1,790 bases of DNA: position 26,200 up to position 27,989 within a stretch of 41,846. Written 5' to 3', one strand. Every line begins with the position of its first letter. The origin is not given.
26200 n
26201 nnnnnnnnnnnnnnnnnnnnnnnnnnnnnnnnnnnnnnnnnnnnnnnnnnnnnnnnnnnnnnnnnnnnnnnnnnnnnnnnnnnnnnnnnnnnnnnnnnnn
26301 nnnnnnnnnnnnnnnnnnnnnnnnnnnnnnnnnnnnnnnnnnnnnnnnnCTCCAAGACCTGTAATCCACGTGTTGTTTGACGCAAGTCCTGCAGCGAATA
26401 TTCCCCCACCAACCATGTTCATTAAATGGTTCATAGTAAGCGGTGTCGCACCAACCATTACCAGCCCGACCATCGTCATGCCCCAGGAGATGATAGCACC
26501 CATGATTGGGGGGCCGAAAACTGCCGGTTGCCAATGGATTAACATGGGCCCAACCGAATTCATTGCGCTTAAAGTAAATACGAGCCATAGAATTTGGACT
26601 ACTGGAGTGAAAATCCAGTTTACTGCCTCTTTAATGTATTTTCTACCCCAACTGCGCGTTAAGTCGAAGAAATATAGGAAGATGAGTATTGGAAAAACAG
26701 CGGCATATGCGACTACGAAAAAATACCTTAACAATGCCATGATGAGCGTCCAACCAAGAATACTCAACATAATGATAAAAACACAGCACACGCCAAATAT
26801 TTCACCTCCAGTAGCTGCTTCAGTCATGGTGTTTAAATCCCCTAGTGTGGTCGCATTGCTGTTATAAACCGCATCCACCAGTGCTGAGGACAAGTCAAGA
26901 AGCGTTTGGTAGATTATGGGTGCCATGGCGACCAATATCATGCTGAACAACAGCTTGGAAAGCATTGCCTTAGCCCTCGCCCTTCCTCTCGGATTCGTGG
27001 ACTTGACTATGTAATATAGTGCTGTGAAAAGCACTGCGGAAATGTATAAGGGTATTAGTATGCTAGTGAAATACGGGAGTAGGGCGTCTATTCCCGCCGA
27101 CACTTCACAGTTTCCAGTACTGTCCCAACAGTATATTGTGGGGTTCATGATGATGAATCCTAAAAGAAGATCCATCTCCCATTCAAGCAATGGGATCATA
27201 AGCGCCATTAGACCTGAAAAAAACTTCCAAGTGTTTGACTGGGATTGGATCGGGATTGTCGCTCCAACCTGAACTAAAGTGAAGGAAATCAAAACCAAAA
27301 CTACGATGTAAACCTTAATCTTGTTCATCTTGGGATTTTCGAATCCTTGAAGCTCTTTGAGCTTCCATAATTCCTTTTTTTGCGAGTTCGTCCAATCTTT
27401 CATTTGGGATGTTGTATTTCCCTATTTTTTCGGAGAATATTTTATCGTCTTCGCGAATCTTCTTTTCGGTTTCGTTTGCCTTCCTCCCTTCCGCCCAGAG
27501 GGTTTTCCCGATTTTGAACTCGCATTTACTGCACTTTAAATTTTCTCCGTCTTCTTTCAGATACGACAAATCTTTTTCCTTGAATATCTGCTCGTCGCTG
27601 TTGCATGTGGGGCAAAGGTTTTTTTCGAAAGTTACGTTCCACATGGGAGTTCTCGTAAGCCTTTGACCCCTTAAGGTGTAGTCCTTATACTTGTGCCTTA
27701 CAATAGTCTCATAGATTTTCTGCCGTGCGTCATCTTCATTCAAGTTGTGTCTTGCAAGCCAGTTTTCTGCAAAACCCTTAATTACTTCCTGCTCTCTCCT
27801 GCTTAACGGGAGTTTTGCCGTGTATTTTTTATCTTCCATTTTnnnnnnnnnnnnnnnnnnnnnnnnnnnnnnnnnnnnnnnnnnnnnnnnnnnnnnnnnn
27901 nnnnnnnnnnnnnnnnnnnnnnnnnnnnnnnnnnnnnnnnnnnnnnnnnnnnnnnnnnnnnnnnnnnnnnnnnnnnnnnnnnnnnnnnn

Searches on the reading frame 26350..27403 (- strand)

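Call 74: search_protein_families(library=pfam, proteins=[window:26350-27403:-], max_evalue=5)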
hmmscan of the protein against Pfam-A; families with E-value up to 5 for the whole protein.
window:26350-27403:- (351 aa): 1 family
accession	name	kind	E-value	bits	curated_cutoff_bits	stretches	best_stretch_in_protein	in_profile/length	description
PF18895.5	T4SS_pilin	-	0.057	13.9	26.6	1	112-167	16-70/71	Type IV secretion system pilin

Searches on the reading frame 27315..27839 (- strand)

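Call 6: search_protein_families(library=pfam, proteins=[window:27315-27839:-], max_evalue=0.1)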
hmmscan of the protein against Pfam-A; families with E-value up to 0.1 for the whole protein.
window:27315-27839:- (174 aa): 3 families
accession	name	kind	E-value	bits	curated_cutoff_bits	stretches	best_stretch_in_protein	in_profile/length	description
PF08274.17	Zn_Ribbon_YjdM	-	0.031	14.7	30.8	1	76-106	5-25/30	PhnA Zinc-Ribbon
PF14354.12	Lar_restr_allev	-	0.039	14.6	28.6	1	75-126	5-48/58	Restriction alleviation protein Lar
PF13719.11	Zn_ribbon_5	-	0.081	13.1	29.3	0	76-106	5-31/37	zinc-ribbon domain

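Call 7: search_protein_families(library=ncbifam, proteins=[window:27315-27839:-], max_evalue=0.1)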
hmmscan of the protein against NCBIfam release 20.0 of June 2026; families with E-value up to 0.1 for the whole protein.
window:27315-27839:- (174 aa): 2 families
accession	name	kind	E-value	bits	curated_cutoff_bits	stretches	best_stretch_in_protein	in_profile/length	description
NF047912.1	ECs_2282_CxxC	subfamily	0.0095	15.8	37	1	75-107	4-34/60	ECs_2282 family putative zinc-binding protein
NF040849.1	tRNAmod_TiaS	equivalog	0.054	12.1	600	1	71-129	351-397/422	tRNA(Ile2) 2-agmatinylcytidine synthetase TiaS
